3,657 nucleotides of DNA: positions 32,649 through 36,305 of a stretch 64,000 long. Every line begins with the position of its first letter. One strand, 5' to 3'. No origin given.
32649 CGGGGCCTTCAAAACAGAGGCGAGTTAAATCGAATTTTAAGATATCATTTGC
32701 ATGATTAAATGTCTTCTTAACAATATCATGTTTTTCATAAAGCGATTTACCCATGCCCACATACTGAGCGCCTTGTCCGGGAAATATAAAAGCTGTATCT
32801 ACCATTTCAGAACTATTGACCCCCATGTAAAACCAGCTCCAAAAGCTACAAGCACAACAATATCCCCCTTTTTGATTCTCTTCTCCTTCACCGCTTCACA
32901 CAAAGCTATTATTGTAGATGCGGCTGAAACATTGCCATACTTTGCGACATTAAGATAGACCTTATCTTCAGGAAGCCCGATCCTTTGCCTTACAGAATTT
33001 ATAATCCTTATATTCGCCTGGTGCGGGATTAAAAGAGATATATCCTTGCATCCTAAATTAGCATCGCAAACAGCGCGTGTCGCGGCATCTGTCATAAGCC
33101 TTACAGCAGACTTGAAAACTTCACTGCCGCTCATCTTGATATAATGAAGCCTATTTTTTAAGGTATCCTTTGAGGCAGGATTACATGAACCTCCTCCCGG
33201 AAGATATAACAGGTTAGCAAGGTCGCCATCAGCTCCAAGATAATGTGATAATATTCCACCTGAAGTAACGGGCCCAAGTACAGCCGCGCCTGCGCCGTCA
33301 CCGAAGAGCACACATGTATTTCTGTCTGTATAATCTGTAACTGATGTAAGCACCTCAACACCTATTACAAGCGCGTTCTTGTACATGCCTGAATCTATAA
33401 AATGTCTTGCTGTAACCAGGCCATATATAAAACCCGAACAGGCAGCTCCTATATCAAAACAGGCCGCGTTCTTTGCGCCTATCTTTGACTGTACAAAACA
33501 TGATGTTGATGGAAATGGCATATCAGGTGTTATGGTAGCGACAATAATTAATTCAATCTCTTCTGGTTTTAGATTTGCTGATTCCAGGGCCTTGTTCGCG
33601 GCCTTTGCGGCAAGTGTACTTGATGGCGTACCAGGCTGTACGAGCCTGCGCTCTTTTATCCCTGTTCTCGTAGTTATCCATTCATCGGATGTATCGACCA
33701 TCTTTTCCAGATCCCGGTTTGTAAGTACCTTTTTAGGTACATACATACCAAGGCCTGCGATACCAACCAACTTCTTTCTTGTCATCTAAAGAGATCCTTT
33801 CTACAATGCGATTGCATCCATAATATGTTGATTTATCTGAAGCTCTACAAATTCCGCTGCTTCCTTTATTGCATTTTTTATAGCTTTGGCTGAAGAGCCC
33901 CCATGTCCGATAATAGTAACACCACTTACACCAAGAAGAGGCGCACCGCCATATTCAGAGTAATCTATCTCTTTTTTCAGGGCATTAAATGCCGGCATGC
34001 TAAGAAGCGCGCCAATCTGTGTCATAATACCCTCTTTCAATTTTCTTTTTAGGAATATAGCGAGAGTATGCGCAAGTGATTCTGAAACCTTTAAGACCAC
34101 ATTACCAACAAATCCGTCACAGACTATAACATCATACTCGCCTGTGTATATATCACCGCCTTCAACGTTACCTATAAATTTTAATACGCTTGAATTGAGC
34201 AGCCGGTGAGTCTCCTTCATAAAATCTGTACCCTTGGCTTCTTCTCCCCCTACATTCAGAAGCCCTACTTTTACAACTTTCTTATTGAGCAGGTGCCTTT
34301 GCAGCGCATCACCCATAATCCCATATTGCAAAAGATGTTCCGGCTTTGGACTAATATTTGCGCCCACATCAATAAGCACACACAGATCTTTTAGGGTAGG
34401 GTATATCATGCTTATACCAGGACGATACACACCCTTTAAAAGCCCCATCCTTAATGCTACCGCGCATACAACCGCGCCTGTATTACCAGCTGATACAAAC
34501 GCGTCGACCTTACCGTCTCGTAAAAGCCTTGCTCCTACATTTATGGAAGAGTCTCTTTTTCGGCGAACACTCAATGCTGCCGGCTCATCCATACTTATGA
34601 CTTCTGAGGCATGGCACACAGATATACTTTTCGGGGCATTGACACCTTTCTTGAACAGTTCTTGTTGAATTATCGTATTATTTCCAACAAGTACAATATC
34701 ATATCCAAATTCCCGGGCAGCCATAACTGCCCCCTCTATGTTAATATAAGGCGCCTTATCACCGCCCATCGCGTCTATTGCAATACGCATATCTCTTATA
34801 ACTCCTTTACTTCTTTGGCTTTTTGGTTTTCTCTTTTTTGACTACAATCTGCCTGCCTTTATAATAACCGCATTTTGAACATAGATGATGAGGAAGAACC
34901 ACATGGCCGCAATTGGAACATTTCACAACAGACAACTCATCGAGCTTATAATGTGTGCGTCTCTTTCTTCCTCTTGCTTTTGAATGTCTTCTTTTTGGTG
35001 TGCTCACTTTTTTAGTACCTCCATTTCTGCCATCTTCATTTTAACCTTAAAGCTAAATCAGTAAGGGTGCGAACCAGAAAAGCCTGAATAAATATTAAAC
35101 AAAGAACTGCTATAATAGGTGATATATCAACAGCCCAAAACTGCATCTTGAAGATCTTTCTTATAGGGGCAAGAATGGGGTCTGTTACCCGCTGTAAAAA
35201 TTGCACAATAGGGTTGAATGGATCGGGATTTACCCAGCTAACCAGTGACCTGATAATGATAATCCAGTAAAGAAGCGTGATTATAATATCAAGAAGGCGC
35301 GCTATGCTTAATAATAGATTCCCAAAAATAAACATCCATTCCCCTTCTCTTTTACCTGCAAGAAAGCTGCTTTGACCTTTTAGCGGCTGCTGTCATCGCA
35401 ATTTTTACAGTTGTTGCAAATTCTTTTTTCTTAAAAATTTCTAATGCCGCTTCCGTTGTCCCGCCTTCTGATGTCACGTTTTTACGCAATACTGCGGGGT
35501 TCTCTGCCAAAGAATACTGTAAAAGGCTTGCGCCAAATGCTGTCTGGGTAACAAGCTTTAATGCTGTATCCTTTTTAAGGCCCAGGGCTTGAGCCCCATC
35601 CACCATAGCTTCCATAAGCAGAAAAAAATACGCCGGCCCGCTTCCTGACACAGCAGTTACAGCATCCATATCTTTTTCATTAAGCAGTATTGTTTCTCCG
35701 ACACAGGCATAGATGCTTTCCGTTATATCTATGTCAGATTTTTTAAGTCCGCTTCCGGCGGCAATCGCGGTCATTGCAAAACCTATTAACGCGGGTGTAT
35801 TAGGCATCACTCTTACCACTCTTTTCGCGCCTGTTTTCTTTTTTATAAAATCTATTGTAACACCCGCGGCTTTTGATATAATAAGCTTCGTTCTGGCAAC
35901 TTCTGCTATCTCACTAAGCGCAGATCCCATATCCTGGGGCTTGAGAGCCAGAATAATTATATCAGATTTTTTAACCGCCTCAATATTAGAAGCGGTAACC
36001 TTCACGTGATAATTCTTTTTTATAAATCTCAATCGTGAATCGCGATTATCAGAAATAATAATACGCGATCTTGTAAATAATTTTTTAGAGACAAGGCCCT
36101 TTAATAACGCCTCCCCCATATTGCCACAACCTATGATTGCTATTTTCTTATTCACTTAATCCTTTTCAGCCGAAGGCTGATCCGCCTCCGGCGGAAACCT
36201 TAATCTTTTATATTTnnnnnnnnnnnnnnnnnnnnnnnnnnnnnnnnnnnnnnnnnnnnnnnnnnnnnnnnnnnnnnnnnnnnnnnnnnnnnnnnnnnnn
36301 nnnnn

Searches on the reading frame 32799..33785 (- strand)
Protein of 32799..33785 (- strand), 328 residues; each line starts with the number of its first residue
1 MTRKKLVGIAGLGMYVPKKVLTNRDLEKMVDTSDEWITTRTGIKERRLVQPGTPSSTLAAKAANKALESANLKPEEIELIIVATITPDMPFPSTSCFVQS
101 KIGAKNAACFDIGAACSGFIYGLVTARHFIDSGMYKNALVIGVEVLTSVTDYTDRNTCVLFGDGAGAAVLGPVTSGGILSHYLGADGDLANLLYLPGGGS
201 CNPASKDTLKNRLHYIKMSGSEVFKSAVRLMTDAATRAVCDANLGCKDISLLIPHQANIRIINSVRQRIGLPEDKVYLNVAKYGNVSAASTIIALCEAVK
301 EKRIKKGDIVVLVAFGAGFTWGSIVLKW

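Call 54: search_protein_families(library=pfam, proteins=[window:32799-33785:-], max_evalue=0.00001)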
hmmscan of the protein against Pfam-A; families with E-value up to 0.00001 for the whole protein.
window:32799-33785:- (328 aa): 3 families
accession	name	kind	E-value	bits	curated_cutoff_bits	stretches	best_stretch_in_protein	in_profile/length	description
PF08541.16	ACP_syn_III_C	-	1.2e-35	122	26.6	1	242-328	4-90/90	3-Oxoacyl-[acyl-carrier-protein (ACP)] synthase III C terminal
PF08545.16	ACP_syn_III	-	1e-29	102.7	24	1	110-187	1-80/80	3-Oxoacyl-[acyl-carrier-protein (ACP)] synthase III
PF00108.29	Thiolase_N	-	3.7e-07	30.2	26.4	1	39-155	7-124/260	Thiolase, N-terminal domain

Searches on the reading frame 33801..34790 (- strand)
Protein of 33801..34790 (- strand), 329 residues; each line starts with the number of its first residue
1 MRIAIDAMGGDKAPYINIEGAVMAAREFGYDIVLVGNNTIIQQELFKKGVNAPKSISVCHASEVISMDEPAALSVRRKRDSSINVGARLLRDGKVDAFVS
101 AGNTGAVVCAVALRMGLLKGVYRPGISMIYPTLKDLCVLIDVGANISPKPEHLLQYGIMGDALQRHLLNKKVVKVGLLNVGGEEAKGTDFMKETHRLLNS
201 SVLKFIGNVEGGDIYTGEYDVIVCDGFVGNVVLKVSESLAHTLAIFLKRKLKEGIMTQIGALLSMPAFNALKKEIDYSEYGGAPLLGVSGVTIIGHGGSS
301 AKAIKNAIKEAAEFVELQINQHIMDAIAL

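Call 54: search_protein_families(library=pfam, proteins=[window:33801-34790:-], max_evalue=0.00001)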
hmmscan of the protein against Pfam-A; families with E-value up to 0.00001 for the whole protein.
window:33801-34790:- (329 aa): 1 family
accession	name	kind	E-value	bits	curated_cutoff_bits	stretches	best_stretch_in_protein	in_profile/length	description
PF02504.20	FA_synthesis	-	2.2e-102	342.9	29.1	1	1-321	1-323/324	Fatty acid synthesis protein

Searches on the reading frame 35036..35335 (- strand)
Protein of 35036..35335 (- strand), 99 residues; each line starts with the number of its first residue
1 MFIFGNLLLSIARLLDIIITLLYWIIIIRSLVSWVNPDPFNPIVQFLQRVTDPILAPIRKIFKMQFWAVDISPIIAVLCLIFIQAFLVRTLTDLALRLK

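Call 54: search_protein_families(library=pfam, proteins=[window:35036-35335:-], max_evalue=0.00001)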
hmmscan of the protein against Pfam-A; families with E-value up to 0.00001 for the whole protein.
window:35036-35335:- (99 aa): 1 family
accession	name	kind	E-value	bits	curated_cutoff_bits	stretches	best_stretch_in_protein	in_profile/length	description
PF02325.22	YGGT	-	7.9e-19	68.3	27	1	17-87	2-70/70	YGGT family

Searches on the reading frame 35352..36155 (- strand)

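Call 54: search_protein_families(library=pfam, proteins=[window:35352-36155:-], max_evalue=0.00001)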
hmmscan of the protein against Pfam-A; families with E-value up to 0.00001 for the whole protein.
window:35352-36155:- (267 aa): 2 families
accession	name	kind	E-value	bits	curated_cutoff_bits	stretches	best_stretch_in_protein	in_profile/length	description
PF14748.11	P5CR_dimer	-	1.6e-33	115.6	25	1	160-264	1-105/105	Pyrroline-5-carboxylate reductase dimerisation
PF03807.23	F420_oxidored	-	5.7e-21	75.4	21.6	1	4-98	1-94/94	NADP oxidoreductase coenzyme F420-dependent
